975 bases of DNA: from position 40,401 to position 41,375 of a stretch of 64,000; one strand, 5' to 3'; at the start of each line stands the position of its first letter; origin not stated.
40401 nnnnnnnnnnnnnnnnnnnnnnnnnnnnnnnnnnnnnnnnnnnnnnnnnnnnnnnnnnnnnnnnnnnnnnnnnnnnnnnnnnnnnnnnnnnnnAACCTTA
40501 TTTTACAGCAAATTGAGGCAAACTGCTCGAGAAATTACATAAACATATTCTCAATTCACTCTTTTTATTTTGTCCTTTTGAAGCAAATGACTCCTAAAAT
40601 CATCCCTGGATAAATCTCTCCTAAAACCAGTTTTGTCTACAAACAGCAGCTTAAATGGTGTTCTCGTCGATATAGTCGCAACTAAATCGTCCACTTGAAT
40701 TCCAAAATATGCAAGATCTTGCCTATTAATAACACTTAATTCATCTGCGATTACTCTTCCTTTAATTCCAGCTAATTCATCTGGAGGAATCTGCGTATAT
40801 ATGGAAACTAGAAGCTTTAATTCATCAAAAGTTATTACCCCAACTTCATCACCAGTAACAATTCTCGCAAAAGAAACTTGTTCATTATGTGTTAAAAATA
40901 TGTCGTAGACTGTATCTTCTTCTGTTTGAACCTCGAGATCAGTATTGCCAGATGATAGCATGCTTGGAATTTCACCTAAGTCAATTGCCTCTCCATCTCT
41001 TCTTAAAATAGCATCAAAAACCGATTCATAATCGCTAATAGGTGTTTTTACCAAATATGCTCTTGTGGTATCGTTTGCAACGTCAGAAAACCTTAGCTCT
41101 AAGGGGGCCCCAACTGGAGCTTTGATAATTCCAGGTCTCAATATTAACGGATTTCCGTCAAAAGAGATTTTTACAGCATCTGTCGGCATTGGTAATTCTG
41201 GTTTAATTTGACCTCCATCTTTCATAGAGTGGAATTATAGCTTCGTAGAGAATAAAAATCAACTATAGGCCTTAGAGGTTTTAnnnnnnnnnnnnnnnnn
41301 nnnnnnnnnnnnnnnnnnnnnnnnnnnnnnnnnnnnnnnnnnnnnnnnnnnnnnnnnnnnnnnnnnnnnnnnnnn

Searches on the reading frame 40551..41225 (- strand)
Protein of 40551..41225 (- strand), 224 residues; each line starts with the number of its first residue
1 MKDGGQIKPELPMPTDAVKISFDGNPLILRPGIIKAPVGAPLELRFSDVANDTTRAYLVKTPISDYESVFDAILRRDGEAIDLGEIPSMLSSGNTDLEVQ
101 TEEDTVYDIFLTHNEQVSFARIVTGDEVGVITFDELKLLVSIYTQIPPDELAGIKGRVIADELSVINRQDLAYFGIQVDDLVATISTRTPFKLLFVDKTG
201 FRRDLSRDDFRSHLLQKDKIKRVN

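Call 5: search_protein_families(library=pfam, proteins=[window:40551-41225:-], max_evalue=0.1)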
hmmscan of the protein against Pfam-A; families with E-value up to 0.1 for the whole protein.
window:40551-41225:- (224 aa): 1 family
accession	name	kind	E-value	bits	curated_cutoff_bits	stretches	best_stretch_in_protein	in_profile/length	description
PF25654.1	MCP1_SIFV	-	0.019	15.1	27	1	58-120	40-101/204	Major capsid protein 1, Sulfolobus islandicus filamentous virus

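Call 6: search_protein_families(library=ncbifam, proteins=[window:40551-41225:-], max_evalue=0.1)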
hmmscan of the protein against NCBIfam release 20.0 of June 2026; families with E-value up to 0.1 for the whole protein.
window:40551-41225:- (224 aa): 2 families
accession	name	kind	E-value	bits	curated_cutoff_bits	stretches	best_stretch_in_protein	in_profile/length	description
NF053626.1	RibKinHalex1628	equivalog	0.011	15.3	330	1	152-201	55-104/293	ATP-dependent ribose-1-phosphate kinase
TIGR00136.1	mnmG_gidA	equivalog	0.017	13.4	524.85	1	152-216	381-444/616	tRNA uridine-5-carboxymethylaminomethyl(34) synthesis enzyme MnmG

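Call 64: search_protein_families(library=phrogs, proteins=[window:40551-41225:-], max_evalue=0.01)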
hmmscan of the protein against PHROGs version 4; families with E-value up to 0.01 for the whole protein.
window:40551-41225:- (224 aa): 0 families

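Call 65: search_protein_families(library=padloc, proteins=[window:40551-41225:-], max_evalue=0.01)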
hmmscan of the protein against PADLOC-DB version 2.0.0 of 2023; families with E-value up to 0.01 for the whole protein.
window:40551-41225:- (224 aa): 0 families

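Call 83: search_protein_families(library=pfam, alignment_id=A3, max_evalue=0.01)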
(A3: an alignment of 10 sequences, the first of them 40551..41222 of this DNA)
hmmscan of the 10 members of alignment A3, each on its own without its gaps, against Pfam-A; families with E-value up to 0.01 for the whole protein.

A. member 1, window:40551-41222:- (223 aa): 0 families

B. families by the number of members that match (of 10 scanned): 0 families
